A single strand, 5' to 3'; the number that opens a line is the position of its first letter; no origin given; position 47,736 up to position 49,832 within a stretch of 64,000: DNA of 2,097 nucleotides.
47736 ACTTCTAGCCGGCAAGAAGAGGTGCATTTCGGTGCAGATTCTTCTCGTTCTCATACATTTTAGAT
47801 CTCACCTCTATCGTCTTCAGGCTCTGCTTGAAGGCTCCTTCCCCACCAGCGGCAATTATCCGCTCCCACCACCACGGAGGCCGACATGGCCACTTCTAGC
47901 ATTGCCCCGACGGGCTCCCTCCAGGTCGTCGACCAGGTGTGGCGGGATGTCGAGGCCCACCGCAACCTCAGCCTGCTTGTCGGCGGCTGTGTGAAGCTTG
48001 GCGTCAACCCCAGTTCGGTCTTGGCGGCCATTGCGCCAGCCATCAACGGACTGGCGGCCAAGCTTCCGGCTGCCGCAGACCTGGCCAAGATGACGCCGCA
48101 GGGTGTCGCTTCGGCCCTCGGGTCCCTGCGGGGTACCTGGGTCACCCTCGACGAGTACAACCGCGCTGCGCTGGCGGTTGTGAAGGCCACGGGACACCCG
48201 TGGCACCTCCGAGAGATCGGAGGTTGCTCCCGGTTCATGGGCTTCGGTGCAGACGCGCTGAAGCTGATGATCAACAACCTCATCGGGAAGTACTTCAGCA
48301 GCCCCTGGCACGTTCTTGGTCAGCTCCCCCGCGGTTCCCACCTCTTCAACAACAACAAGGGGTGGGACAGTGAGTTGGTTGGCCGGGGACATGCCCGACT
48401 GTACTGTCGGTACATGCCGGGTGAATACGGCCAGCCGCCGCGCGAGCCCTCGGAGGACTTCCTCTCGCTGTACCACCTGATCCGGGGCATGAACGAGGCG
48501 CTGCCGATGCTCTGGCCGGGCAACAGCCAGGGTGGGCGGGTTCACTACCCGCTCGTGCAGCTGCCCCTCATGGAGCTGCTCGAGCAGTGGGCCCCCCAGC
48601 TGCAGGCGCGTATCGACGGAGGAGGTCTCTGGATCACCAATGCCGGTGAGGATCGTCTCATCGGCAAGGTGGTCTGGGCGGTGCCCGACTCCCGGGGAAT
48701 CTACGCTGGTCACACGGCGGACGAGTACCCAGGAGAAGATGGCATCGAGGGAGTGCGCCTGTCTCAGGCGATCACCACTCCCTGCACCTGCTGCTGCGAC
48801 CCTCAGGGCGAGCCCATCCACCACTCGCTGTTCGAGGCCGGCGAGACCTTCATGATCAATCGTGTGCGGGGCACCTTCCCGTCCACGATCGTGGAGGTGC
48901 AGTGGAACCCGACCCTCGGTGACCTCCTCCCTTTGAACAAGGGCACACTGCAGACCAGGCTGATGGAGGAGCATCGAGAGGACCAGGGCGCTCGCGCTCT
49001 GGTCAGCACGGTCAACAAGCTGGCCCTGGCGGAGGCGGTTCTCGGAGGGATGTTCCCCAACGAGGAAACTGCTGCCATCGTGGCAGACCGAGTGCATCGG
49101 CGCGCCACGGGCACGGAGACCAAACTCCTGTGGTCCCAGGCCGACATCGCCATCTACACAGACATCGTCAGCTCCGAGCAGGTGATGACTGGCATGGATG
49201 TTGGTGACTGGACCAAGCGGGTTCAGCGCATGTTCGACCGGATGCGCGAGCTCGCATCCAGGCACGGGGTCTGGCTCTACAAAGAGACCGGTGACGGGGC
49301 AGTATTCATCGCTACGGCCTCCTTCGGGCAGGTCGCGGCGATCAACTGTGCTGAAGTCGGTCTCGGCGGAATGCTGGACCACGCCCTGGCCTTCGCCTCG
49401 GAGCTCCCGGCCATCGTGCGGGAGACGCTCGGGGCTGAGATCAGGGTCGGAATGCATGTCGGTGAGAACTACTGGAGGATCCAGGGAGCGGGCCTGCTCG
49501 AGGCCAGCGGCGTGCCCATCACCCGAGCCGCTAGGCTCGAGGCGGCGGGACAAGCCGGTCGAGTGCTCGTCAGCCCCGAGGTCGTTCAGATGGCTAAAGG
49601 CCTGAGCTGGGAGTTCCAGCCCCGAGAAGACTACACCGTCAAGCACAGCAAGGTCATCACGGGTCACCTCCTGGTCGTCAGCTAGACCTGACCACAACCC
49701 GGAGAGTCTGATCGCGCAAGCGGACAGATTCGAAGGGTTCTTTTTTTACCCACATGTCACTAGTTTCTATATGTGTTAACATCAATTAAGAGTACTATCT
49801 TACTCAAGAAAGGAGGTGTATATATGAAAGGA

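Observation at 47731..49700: High-GC gene encoding a class III nucleotidyl cyclase fused to a ~400-aa domain of unknown function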

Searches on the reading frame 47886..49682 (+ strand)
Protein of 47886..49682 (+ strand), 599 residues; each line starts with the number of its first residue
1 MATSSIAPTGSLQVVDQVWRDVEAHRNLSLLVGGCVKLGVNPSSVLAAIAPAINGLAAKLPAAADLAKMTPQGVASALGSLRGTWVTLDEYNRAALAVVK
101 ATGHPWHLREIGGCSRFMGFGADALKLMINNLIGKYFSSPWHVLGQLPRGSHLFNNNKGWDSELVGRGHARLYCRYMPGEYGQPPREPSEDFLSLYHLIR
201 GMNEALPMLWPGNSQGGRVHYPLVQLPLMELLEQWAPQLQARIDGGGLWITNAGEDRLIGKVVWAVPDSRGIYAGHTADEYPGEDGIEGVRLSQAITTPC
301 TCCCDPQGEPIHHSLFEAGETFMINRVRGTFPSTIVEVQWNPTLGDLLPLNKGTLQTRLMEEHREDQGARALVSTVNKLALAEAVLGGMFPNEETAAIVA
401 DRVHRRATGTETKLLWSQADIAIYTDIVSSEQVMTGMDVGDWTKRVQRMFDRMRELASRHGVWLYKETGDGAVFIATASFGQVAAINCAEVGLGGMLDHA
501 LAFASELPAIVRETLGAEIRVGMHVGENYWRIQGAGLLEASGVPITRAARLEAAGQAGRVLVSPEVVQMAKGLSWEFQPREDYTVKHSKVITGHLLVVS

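Call 3: search_protein_families(library=pfam, proteins=[window:47886-49682:+], max_evalue=0.1)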
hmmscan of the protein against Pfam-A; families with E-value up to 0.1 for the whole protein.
window:47886-49682:+ (599 aa): 1 family
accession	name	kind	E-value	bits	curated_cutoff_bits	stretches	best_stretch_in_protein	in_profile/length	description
PF00211.25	Guanylate_cyc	-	5.8e-12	46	21.9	1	423-596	12-181/183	Adenylate and Guanylate cyclase catalytic domain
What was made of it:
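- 47886..49685 (+): Coding sequence of the 599-aa sensor-cyclase (identical to MAG protein COW24_05020, Candidatus Kerfeldbacteria CG15_BIG_FIL_POST_REV). Pfam match (call 3).
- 49119..49676 (+): Class III cyclase catalytic domain (aa ~412-597). Metal residues D426 and D470; specificity positions K466 and E539; R520; T546 at the Asn position; R550. Pfam PF00211, 46 bits (call 3).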

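Call 5: find_homologous_proteins(query=window:47886-49682:+)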
Query window:47886-49682:+ (599 aa): 1 proteins with E <= 0.001 among 8000 candidates.
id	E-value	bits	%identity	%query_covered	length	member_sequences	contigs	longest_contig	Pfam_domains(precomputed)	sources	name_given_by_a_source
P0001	0.0e+0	1379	100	100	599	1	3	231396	PF00211.26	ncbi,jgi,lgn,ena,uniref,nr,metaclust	ncbi:MAG: hypothetical protein COW24_05020 [Candidatus Kerfeldbacteria bacterium CG15_BIG_FIL_POST_R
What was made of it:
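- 47886..49685 (+): 100% self-hit with the NCBI name (call 5).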

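Call 6: search_protein_families(library=padloc, proteins=[window:47886-49682:+], max_evalue=0.1)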
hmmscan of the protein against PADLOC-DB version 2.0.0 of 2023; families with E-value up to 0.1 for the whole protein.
window:47886-49682:+ (599 aa): 0 families

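Call 8: find_encoding_contigs(protein=P0001, flank=10000, max_places=6)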
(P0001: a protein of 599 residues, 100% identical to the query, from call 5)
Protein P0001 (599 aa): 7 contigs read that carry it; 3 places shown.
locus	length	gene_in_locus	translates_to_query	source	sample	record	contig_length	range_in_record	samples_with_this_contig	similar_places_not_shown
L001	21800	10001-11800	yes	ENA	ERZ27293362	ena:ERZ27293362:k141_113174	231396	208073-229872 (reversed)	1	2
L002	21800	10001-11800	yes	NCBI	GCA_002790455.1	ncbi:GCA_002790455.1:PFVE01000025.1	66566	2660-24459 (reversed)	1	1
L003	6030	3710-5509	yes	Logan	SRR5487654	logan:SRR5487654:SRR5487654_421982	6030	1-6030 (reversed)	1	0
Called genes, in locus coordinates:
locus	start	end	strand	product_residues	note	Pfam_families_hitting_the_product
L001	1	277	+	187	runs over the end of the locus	PF09335:VTT_dom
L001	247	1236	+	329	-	PF00535:Glycos_transf_2, PF10111:Glyco_tranf_2_2 (faint), PF13641:Glyco_tranf_2_3 (weak)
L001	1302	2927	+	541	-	PF21850:DUF6909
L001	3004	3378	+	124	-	PF07681:DoxX, PF05514:HR_lesion (weak)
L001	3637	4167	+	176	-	PF01384:PHO4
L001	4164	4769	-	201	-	PF01384:PHO4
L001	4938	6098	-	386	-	-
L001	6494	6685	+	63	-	-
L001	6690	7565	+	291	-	-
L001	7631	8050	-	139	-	-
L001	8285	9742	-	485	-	PF01553:Acyltransferase, PF12710:HAD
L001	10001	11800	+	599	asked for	PF00211:Guanylate_cyc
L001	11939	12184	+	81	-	PF04070:DUF378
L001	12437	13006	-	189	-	-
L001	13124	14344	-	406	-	-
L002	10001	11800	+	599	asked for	PF00211:Guanylate_cyc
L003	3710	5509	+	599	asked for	PF00211:Guanylate_cyc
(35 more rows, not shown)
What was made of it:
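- The same junctions occur in ENA, NCBI and Logan assemblies (call 8).
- Tried and rejected: An assembly chimera was rejected (call 8).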

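Call 9: search_solved_structures(query=window:47886-49682:+, max_evalue=1, show_alignments=3)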
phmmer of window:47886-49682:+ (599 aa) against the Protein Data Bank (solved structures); distinct sequences matched with E-value up to 1: 13.
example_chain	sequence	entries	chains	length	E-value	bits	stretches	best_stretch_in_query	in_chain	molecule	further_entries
1ybt_A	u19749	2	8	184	0.0085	17.9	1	476-585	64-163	hydrolase, alpha/beta hydrolase fold family | lipJ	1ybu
3r5g_A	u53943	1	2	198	0.083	14.6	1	424-572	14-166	CyaB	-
5o5k_A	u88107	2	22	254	0.11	14.1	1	382-579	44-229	Adenylate cyclase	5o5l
3et6_A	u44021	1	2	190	0.12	14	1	494-594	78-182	Soluble guanylyl cyclase beta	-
1cjk_A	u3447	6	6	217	0.34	12.6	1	446-572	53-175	ADENYLATE CYCLASE, TYPE V | TYPE V ADENYLYL CYCLASE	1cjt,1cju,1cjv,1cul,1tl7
1azs_A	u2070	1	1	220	0.35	12.5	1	446-572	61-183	VC1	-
1cs4_A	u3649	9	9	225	0.37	12.5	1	446-572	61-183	TYPE V ADENYLATE CYCLASE | Adenylate cyclase, type V | Adenylate cyclase type 5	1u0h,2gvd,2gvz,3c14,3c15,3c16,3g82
7yz9_A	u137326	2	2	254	0.51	12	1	402-571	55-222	Adenylate cyclase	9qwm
4p2f_A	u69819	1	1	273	0.53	11.9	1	365-571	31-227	Adenylate cyclase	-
5oyh_A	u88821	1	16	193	0.56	11.9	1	423-582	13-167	Nucleotide cyclase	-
8ajy_A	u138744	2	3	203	0.77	11.4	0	335-372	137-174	Cell-wall anchoring protein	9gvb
4iu2_A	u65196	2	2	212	0.83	11.3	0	335-372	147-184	Cell-wall anchoring protein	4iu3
4p2m_A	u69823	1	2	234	0.9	11.2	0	417-571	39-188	Adenylate cyclase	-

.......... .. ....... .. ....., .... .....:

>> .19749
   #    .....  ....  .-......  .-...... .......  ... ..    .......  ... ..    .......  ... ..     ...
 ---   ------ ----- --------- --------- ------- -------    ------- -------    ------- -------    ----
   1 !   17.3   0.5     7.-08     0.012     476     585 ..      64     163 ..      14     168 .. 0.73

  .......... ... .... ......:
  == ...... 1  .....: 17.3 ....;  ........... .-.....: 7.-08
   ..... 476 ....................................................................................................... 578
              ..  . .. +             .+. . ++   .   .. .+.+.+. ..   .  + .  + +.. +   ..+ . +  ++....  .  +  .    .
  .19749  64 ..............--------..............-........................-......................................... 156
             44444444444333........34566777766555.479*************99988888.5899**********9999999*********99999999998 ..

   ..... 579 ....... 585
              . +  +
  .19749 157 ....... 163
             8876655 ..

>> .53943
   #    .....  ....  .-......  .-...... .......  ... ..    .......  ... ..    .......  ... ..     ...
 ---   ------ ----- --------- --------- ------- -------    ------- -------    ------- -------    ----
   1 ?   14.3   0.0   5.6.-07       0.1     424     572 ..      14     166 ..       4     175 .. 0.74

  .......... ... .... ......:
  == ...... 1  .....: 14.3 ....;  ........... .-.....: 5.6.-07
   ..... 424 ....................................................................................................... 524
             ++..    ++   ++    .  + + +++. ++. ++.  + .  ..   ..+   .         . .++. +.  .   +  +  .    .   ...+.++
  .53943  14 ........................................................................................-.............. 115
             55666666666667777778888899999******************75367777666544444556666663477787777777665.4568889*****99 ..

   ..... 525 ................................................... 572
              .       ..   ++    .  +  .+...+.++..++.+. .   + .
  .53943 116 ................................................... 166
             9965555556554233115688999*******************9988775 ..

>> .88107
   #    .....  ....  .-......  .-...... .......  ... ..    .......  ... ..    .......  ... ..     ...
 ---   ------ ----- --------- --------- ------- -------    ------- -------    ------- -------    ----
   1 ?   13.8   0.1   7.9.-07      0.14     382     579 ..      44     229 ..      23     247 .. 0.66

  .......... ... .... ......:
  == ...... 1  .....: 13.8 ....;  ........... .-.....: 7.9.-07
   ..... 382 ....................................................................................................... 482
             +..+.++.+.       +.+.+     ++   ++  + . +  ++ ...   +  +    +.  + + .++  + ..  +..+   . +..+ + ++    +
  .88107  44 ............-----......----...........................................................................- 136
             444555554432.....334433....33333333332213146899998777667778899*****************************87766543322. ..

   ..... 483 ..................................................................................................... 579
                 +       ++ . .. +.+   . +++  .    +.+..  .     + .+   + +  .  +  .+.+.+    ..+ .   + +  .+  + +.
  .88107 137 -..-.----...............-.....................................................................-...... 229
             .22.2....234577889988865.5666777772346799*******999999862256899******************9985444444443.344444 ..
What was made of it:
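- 49053..49106 (+): Cyclase-transducer-element-like segment (aa 390-407, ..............); P391 is present in 41/44 members. phmmer aligns it with '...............' of the mycobacterial adenylate cyclase 5o5k (call 9).
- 49119..49676 (+): Residue mapping from the CyaB alignment (call 9).
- On Class III nucleotidyl cyclase (Pfam PF00211): D426 and D470 align with the Asp residues of FSDIRGF / GD in CyaB (call 9).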

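Call 17: search_protein_families(library=ncbifam, proteins=[window:47886-49682:+], max_evalue=0.1)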
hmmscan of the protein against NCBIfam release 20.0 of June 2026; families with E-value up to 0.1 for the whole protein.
window:47886-49682:+ (599 aa): 2 families
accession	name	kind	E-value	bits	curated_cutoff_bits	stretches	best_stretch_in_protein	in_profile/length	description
NF058673.1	LipAdnlyCyLipJMY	equivalog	1.3e-07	30.7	800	1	421-586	297-438/449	bifunctional lipase/adenylate cyclase LipJ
NF006609.0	PRK09169.1-3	equivalog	0.0056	13.3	4552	1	26-107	548-627/2417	hypothetical protein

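Call 25: find_homologous_proteins(query=A1, max_evalue=0.001)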
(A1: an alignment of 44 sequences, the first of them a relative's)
Query A1 (44 sequences) (599 aa, profile of the alignment): 40 proteins with E <= 0.001 among 8000 candidates.
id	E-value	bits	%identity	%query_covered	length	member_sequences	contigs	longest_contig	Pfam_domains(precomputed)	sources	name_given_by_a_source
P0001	1.9e-158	547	100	100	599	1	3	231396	PF00211.26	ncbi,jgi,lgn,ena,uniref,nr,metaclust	ncbi:MAG: hypothetical protein COW24_05020 [Candidatus Kerfeldbacteria bacterium CG15_BIG_FIL_POST_R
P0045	5.5e-20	90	28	23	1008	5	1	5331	PF13240.12,PF17874.8,PF13424.13,PF13401.13,PF00211.26,PF13191.13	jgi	-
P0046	1.3e-19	88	25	9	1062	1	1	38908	PF00536.38,PF00211.26,PF07647.25,PF13191.13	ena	-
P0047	5.8e-19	86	25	25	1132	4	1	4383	PF00536.38,PF13424.13,PF00211.26,PF07647.25,PF13191.13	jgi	-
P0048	6.0e-19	86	25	25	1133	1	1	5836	PF00536.38,PF17874.8,PF00211.26,PF07647.25,PF13191.13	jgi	jgi:class 3 adenylate cyclase/predicted ATPase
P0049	1.2e-18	85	24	25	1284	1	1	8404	PF17874.8,PF12773.14,PF13424.13,PF00211.26,PF13191.13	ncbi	-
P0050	2.7e-18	84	24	22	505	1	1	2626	PF00672.31,PF00211.26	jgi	jgi:adenylate cyclase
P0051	4.2e-18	83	-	-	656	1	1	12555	PF05226.17,PF00211.26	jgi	-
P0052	9.1e-18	82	-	-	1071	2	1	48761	PF00536.38,PF24883.3,PF00004.36,PF13401.13,PF00211.26,PF07647.25,PF13191.13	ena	-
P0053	1.7e-17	81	31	23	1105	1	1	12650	PF13424.13,PF00211.26,PF13191.13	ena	-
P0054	2.1e-17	81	27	25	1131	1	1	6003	PF00536.38,PF00211.26,PF07647.25,PF13191.13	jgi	jgi:class 3 adenylate cyclase/tetratricopeptide (TPR) repeat protein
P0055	5.4e-17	80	-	-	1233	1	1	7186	PF17874.8,PF00515.35,PF13424.13,PF13401.13,PF00211.26,PF13181.13,PF07719.24,PF13191.13,PF13374.13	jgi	jgi:class 3 adenylate cyclase/tetratricopeptide (TPR) repeat protein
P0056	8.6e-17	79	27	25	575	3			PF00536.38,PF13401.13,PF00211.26,PF07647.25,PF13191.13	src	-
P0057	1.1e-16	79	22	31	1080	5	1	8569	PF13424.13,PF13401.13,PF00211.26,PF13191.13,PF13374.13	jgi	jgi:class 3 adenylate cyclase/tetratricopeptide (TPR) repeat protein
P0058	3.3e-16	77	27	25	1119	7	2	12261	PF00536.38,PF00211.26,PF07647.25,PF13191.13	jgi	jgi:predicted ATPase/class 3 adenylate cyclase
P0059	3.6e-16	77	32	11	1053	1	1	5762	PF00211.26,PF13191.13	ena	-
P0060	5.2e-16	76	-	-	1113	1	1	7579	PF13240.12,PF00211.26,PF13248.12,PF13191.13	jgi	jgi:class 3 adenylate cyclase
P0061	1.2e-15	75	-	-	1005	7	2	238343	PF13401.13,PF00211.26,PF13191.13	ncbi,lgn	ncbi:MAG: ATP-binding protein [Yoonia sp.]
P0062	3.7e-15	74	28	25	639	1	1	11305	PF13431.13,PF23914.2,PF13414.13,PF13428.13,PF14559.13,PF00515.35,PF12895.14,PF13432.13,PF00211.26,PF13181.13,PF07719.24,PF13174.13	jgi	jgi:adenylate cyclase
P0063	5.9e-15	73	25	21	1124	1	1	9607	PF00536.38,PF17874.8,PF00211.26,PF07647.25,PF07719.24,PF13191.13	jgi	jgi:class 3 adenylate cyclase/predicted ATPase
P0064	6.1e-15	73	-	-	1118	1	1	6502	PF00536.38,PF13401.13,PF00211.26,PF07647.25,PF13191.13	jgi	jgi:class 3 adenylate cyclase/predicted ATPase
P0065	2.2e-14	71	-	-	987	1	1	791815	PF00515.35,PF13424.13,PF00211.26,PF13181.13,PF07719.24,PF13191.13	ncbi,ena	-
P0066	1.6e-13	68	-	-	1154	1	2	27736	PF13401.13,PF00211.26,PF13191.13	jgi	jgi:class 3 adenylate cyclase/tetratricopeptide (TPR) repeat protein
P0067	6.2e-13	66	-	-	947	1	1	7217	PF00211.26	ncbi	-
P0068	6.5e-13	66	-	-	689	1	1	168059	PF14559.13,PF13431.13,PF13414.13,PF00515.35,PF13424.13,PF13176.13,PF13432.13,PF13428.13,PF00211.26,PF13181.13,PF07719.24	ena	-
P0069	1.3e-11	62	24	35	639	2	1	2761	PF19363.5,PF00211.26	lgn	-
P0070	1.0e-10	59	38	7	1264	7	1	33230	PF17874.8,PF13424.13,PF13401.13,PF00211.26,PF13191.13,PF13374.13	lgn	-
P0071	2.4e-10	58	27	11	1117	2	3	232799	PF00536.38,PF13424.13,PF00211.26,PF07647.25,PF07719.24,PF13191.13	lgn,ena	-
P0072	4.9e-10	57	29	27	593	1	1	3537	PF14559.13,PF00211.26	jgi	jgi:TolB-like protein/class 3 adenylate cyclase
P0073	5.0e-10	57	26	24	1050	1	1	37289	PF12895.14,PF13424.13,PF00211.26,PF13191.13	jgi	jgi:class 3 adenylate cyclase/tetratricopeptide (TPR) repeat protein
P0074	1.4e-9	55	26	11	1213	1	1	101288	PF13424.13,PF13176.13,PF00211.26,PF13191.13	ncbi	-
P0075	2.1e-9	55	40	4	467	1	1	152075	PF00211.26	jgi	-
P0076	2.6e-9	54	70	2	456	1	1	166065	PF00211.26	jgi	jgi:adenylate cyclase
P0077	3.2e-9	54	54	2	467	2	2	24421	PF00211.26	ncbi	ncbi:MAG: adenylate/guanylate cyclase domain-containing protein [Reyranellaceae bacterium]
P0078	1.1e-8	52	-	-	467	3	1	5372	PF00211.26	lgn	-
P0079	2.5e-7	48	29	26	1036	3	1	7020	PF13401.13,PF00211.26,PF13191.13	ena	-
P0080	1.9e-5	42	-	-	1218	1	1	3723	PF00211.26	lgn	-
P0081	2.8e-5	41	25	25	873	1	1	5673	PF25872.1,PF13401.13,PF20703.4,PF00211.26,PF13481.13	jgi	jgi:predicted ATPase/class 3 adenylate cyclase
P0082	4.3e-5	40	25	27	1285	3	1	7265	PF00211.26,PF13191.13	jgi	jgi:class 3 adenylate cyclase/tetratricopeptide (TPR) repeat protein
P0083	6.4e-4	37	32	19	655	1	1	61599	-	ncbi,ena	-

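Call 28: find_encoding_contigs(protein=P0083, flank=8000, max_places=3)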
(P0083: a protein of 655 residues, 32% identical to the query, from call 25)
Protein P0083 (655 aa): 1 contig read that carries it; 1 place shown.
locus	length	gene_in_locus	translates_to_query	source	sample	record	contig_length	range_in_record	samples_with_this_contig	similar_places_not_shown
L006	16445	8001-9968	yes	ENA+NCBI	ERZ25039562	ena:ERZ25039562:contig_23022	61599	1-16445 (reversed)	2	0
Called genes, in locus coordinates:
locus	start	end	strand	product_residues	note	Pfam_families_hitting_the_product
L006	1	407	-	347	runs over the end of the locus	PF00465:Fe-ADH, PF13685:Fe-ADH_2, PF01761:DHQ_synthase, PF24621:DHQS_C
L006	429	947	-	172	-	PF01202:SKI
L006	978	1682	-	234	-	PF04612:T2SSM (weak)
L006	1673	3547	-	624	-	PF11104:PilM_2, PF14450:FtsA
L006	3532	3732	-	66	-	PF12728:HTH_17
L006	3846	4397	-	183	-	PF01478:Peptidase_A24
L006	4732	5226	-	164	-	PF07963:N_methyl (weak)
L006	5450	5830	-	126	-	PF07963:N_methyl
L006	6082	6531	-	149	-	PF07963:N_methyl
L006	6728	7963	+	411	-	-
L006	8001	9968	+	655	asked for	-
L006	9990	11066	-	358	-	PF19347:DUF5925, PF13191:AAA_16 (faint), PF00004:AAA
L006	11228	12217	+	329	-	PF01636:APH (weak)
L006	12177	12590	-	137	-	PF01451:LMWPc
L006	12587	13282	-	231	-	PF00230:MIP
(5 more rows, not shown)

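Call 44: predict_structure(alignment_id=A1)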
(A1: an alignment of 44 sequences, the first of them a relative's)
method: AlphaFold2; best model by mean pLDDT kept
length: 599 residues; sequences in the alignment: 44
mean_pLDDT: 90.4   pTM: 0.69
mean pLDDT of the five models: 90.4, 89.7, 89.3, 88.7, 88.1
residues with pLDDT >= 90: 451; 70-90: 97; 50-70: 34; < 50: 17
segments of 3 or more residues with pLDDT < 50: 1-15
pLDDT, mean of each block of 10 residues (from residue 1): 38 60 95 97 95 87 96 94 94 98 98 88 68 87 89 92 94 92 89 98 96 96 98 98 98 97 96 95 95 98 98 98 94 97 86 54 62 71 79 89 83 86 97 93 95 96 95 96 93 97 98 97 97 88 96 97 98 95 92 92
secondary structure, 60 per line:
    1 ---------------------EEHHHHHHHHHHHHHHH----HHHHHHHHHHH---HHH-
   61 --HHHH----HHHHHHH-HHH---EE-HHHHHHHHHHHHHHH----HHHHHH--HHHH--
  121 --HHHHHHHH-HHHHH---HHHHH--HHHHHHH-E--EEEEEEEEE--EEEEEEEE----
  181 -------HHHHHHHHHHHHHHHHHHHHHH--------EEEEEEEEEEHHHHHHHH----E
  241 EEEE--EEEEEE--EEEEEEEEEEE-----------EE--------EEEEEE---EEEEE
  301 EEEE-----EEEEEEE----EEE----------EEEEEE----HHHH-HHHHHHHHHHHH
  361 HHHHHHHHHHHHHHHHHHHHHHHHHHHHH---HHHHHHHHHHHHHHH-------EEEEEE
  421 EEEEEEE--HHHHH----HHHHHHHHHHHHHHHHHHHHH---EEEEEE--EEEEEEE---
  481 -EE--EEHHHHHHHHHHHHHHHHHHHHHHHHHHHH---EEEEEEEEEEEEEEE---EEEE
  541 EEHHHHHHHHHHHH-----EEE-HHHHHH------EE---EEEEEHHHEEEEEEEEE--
elements in order: H24-38 H43-53 H63-66 H71-77 H88-102 H107-112 H115-118 H123-130 H132-136 H140-144 H147-153 E158-166 E169-176 H188-209 E218-227 H228-235 E240-244 E247-252 E255-265 E287-292 E296-304 E310-316 E321-323 E334-339 H344-347 H349-389 H393-407 E415-427 H430-434 H439-459 E463-468 E471-477 H488-515 E519-533 E537-542 H543-554 E560-562 H564-569 E581-585 E589-597
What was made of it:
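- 48930..49052 (+): Long helix (aa 349-389), a predicted coiled-coil / signalling helix linking the sensor to the cyclase. Model helix 349-389 (call 44).
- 49053..49106 (+): Model helix 393-407 (call 44).
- On Soluble guanylate cyclase: Helix 349-389 plus helix 393-407 (call 44).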

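Call 72: search_protein_families(library=pfam, proteins=[P0083], max_evalue=0.01)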
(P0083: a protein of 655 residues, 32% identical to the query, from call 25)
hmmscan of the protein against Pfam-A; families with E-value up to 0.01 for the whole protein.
P0083 (655 aa): 2 families
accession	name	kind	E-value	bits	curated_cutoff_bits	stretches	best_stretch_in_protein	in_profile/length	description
PF00211.25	Guanylate_cyc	-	0.0011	19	21.9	1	2-120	42-173/183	Adenylate and Guanylate cyclase catalytic domain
PF08386.16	Abhydrolase_4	-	0.0089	16.6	21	0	553-635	14-96/103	TAP-like protein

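Call 81: find_related_loci(query=A3, collection=genome_contigs, flank=6000)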
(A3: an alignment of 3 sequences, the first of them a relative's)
Query A3 (599 aa) in genome_contigs; peptide patterns used: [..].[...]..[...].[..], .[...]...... (x = any residue, [..] = any of these).
71 stretches matched a pattern; 1 encode a relative of the query (tblastn E <= 1e-3); 1 distinct loci.
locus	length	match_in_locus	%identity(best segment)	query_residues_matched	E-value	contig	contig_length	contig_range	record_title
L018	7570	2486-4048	33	14-570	5e-85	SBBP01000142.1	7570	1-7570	MAG: Candidatus Microgenomatus auricola isolate Bin_40 Hy_contig5922, whole genome shotgun sequence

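Call 101: find_related_loci(query=A3, collection=metagenome_contigs, flank=5000)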
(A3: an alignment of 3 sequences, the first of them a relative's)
Query A3 (599 aa) in metagenome_contigs; peptide patterns used: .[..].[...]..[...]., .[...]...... (x = any residue, [..] = any of these).
180 stretches matched a pattern, but none encodes a relative of the query by tblastn (E <= 1e-3).

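Call 102: find_related_loci(query=A3, collection=viral_contigs, flank=5000)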
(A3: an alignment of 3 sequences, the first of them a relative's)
Query A3 (599 aa) in viral_contigs; peptide patterns used: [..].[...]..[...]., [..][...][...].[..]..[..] (x = any residue, [..] = any of these).
255 stretches matched a pattern, but none encodes a relative of the query by tblastn (E <= 1e-3).
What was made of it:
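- Tried and rejected: Microgenomatus auricola, call 81) and nothing in the metagenome or viral collections (calls 101, 102).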
